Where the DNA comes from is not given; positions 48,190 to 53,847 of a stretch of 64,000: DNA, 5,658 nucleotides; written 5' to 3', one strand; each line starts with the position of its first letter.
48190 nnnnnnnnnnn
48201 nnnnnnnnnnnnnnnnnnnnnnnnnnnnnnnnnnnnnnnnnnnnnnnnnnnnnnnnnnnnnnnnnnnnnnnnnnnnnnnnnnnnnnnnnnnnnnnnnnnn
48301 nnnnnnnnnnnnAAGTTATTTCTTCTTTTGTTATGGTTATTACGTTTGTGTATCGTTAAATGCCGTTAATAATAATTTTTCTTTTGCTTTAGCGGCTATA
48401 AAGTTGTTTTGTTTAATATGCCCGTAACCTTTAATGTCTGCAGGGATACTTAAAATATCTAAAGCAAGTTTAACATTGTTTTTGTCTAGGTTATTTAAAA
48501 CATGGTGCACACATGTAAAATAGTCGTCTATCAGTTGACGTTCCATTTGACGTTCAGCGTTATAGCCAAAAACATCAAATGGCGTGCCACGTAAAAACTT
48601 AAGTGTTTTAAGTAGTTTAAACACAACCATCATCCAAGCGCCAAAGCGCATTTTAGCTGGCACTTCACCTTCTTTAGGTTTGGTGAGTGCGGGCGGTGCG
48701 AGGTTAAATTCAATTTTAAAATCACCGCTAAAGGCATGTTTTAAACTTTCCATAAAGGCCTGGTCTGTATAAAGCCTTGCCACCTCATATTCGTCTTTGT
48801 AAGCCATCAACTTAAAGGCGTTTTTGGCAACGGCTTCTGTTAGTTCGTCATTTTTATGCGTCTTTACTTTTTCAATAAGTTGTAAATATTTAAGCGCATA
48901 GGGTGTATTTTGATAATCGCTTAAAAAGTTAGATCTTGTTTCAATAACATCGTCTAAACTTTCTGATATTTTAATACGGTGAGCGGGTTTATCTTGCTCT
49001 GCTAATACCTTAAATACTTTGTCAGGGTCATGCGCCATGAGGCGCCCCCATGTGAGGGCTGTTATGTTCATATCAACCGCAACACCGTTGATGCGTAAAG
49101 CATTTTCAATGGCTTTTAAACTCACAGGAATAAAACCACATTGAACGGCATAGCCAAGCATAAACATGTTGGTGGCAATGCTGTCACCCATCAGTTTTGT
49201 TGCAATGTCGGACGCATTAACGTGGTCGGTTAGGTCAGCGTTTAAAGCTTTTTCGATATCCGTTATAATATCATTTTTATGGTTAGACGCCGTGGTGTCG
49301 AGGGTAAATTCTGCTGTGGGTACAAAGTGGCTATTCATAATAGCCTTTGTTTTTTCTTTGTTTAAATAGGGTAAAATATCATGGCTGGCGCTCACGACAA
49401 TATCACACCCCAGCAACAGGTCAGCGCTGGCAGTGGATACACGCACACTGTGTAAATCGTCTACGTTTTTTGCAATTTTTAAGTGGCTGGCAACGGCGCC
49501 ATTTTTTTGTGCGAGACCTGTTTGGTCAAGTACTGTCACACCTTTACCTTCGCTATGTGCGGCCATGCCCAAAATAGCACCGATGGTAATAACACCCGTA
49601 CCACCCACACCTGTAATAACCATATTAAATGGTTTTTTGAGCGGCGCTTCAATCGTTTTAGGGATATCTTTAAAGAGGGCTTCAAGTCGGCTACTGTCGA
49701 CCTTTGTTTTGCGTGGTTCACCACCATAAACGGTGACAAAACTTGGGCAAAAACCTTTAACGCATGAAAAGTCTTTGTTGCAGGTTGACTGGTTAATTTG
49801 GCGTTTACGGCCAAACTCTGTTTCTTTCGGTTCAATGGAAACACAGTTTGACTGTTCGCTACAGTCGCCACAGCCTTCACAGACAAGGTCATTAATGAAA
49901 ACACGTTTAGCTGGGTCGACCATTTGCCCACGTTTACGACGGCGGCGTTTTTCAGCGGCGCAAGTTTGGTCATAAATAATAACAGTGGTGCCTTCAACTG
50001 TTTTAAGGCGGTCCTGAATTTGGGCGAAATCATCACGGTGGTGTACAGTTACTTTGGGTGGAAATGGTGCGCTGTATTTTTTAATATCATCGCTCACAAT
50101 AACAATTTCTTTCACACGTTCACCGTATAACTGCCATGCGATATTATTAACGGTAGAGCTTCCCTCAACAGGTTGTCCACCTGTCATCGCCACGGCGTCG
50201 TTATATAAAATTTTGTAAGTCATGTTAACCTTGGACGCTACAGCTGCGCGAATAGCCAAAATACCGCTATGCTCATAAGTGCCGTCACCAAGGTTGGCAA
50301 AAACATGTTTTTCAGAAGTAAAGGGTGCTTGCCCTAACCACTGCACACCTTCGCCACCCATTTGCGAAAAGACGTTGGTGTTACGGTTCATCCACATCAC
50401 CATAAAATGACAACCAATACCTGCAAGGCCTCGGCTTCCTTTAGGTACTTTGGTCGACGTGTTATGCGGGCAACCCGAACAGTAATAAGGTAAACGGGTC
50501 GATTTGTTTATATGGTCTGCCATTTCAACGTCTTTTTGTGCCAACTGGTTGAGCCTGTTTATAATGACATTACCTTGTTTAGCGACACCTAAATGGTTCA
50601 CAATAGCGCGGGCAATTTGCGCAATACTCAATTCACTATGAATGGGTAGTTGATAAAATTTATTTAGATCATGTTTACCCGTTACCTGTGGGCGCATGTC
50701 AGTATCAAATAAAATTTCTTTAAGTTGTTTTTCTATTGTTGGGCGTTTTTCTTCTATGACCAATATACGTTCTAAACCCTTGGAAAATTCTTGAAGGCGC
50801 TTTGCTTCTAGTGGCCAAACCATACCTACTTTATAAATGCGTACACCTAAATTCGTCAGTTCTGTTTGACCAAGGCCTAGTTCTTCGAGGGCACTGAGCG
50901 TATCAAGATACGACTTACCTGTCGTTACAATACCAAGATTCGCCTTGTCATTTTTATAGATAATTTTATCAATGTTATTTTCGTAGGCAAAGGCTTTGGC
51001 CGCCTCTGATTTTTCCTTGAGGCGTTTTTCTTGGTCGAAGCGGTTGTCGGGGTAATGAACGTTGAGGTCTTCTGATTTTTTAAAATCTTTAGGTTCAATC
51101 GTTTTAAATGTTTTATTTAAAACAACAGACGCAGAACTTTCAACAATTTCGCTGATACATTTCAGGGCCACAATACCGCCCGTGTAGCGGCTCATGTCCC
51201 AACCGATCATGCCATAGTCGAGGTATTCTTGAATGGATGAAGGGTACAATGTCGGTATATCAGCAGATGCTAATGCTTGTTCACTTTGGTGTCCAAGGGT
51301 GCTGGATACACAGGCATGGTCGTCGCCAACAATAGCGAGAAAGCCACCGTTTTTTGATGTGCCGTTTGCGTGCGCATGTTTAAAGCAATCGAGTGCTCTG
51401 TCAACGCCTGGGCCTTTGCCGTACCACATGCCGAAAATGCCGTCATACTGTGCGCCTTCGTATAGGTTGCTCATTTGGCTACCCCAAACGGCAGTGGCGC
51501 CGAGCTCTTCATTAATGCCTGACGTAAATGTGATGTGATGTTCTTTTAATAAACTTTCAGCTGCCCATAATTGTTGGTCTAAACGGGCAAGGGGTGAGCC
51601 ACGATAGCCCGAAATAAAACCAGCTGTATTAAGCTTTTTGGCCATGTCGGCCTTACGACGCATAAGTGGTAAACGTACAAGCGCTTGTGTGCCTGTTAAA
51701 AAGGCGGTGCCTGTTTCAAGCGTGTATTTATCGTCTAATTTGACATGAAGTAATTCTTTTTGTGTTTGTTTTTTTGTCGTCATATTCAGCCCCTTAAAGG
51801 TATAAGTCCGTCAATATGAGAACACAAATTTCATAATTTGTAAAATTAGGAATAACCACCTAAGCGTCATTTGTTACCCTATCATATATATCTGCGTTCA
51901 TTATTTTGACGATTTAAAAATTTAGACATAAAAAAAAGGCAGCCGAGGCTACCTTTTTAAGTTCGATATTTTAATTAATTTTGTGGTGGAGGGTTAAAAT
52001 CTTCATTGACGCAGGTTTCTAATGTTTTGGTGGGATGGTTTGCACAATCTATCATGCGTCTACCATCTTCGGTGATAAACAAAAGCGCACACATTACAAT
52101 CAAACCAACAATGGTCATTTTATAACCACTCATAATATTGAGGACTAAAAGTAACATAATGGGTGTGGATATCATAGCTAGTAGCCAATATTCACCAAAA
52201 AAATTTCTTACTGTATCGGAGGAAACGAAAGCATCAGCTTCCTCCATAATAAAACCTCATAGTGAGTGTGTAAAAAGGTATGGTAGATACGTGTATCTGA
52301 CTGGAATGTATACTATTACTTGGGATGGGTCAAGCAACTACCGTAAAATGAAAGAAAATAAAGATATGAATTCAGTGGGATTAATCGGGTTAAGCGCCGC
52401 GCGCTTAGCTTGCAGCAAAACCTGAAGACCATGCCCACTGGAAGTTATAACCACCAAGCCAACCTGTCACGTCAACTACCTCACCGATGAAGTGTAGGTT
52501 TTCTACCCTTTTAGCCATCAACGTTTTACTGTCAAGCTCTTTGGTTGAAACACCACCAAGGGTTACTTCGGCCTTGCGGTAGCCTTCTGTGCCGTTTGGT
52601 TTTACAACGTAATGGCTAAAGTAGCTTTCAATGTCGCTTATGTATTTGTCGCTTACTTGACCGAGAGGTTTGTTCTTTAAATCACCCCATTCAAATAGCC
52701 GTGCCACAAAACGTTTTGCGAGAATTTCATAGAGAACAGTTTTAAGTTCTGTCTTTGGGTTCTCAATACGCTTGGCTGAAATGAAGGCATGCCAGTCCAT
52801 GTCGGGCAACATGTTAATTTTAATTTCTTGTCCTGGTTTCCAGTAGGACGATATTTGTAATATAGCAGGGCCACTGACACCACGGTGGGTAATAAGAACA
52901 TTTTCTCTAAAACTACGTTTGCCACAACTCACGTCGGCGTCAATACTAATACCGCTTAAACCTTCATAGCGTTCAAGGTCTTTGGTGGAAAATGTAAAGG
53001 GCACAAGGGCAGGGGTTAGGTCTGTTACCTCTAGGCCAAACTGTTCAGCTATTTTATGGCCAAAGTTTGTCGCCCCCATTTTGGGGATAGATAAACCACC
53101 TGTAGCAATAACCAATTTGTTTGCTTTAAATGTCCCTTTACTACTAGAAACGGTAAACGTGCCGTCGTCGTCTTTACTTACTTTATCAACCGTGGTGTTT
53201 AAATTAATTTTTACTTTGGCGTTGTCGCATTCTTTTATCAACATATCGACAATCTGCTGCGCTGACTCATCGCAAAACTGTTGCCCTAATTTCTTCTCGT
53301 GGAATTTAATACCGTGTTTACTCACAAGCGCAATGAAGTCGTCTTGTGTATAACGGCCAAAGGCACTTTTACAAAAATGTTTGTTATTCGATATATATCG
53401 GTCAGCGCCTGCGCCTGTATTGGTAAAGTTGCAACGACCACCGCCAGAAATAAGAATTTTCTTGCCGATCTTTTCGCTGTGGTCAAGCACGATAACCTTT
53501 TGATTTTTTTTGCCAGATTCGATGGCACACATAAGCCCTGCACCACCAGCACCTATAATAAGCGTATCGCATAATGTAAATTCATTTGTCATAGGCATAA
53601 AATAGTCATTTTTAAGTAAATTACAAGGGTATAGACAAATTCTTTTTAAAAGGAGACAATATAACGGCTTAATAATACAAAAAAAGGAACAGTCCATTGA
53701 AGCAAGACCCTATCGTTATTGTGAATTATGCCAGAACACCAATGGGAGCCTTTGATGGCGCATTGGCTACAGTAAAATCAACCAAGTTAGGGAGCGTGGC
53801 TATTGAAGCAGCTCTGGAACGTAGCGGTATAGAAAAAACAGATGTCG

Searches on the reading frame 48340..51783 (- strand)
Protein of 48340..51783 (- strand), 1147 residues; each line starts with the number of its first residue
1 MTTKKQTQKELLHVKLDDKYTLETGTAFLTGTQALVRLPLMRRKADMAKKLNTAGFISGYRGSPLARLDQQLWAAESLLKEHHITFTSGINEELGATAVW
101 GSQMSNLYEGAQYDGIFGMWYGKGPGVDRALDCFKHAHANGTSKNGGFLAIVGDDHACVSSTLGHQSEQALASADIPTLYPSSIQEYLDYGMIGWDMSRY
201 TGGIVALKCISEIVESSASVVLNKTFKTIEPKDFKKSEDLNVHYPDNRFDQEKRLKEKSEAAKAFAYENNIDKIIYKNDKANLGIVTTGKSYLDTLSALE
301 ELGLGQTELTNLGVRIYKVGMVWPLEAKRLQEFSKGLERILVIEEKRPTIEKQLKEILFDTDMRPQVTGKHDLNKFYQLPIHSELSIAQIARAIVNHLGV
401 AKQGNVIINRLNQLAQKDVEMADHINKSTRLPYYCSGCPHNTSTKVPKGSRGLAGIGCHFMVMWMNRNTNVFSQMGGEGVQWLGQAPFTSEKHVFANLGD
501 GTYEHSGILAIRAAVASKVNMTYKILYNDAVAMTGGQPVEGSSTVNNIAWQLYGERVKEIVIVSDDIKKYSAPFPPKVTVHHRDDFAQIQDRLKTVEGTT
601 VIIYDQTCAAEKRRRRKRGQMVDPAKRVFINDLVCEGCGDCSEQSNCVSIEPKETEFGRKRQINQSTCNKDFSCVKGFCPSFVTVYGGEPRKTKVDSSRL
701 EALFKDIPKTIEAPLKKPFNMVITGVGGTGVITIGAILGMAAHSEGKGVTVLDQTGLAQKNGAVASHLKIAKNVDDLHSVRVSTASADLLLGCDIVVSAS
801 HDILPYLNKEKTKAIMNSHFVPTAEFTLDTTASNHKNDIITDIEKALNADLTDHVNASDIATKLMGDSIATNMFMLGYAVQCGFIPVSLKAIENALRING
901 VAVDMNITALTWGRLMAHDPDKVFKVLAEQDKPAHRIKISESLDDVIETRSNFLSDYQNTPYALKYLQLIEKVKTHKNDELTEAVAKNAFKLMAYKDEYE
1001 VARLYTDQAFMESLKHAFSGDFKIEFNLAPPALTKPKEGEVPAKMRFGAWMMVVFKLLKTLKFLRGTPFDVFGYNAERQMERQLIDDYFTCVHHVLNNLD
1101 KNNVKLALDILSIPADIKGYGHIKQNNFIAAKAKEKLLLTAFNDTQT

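Call 9: search_protein_families(library=pfam, proteins=[window:48340-51783:-], max_evalue=0.001)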
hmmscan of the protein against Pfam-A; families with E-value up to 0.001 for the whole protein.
window:48340-51783:- (1147 aa): 3 families
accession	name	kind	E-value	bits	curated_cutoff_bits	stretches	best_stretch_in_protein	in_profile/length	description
PF20169.3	DUF6537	-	1.6e-60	204.9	27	1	943-1132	1-198/203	Family of unknown function (DUF6537)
PF01558.24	POR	-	2.5e-18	67.3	27.4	1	727-912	1-170/173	Pyruvate ferredoxin/flavodoxin oxidoreductase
PF02775.26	TPP_enzyme_C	-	7.5e-05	23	21.9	1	455-540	1-94/151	Thiamine pyrophosphate enzyme, C-terminal TPP binding domain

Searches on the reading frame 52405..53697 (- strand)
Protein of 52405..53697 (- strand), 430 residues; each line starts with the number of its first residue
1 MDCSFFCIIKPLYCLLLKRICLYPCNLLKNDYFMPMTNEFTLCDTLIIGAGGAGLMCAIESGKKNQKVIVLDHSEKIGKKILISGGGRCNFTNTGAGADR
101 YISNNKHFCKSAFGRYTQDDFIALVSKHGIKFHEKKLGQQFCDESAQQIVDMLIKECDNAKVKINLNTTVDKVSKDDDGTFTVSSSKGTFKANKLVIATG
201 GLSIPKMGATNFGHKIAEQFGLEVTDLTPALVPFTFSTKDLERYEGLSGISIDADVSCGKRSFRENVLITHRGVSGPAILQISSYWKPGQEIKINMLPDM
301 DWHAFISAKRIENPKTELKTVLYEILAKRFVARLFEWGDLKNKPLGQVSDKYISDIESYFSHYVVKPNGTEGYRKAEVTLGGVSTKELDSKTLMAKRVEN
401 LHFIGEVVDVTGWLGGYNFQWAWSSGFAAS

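Call 9: search_protein_families(library=pfam, proteins=[window:52405-53697:-], max_evalue=0.001)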
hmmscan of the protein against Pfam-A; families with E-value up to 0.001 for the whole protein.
window:52405-53697:- (430 aa): 10 families
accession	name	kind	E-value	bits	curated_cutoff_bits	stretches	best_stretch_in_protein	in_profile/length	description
PF03486.20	HI0933_like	-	9.7e-93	310.5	50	1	44-429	2-241/244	HI0933-like protein Rossmann domain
PF22780.1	HI0933_like_1st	-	1.6e-41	142.3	27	1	229-378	2-165/165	HI0933-like protein barrel and H2TH domain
PF13738.12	Pyr_redox_3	-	3.6e-14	53.2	30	1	144-209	78-142/305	Pyridine nucleotide-disulphide oxidoreductase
PF00890.30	FAD_binding_2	-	4.8e-10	39.6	20.4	1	44-92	1-49/414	FAD binding domain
PF07992.20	Pyr_redox_2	-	1.7e-08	34.7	26.1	1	44-202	2-110/291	Pyridine nucleotide-disulphide oxidoreductase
PF01266.30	DAO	-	1.3e-07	31.9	27.9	0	44-78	1-35/353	FAD dependent oxidoreductase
PF12831.13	FAD_oxidored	-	4.5e-06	26.6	27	1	44-199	1-144/416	FAD dependent oxidoreductase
PF00070.33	Pyr_redox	-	2e-05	25.4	22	0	140-182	36-75/82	Pyridine nucleotide-disulphide oxidoreductase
PF01946.23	Thi4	-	6.7e-05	22.7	26.2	0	34-80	9-56/235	Thi4 family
PF13454.12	NAD_binding_9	-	7.5e-05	23.2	21.8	1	47-200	2-153/155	FAD-NAD(P)-binding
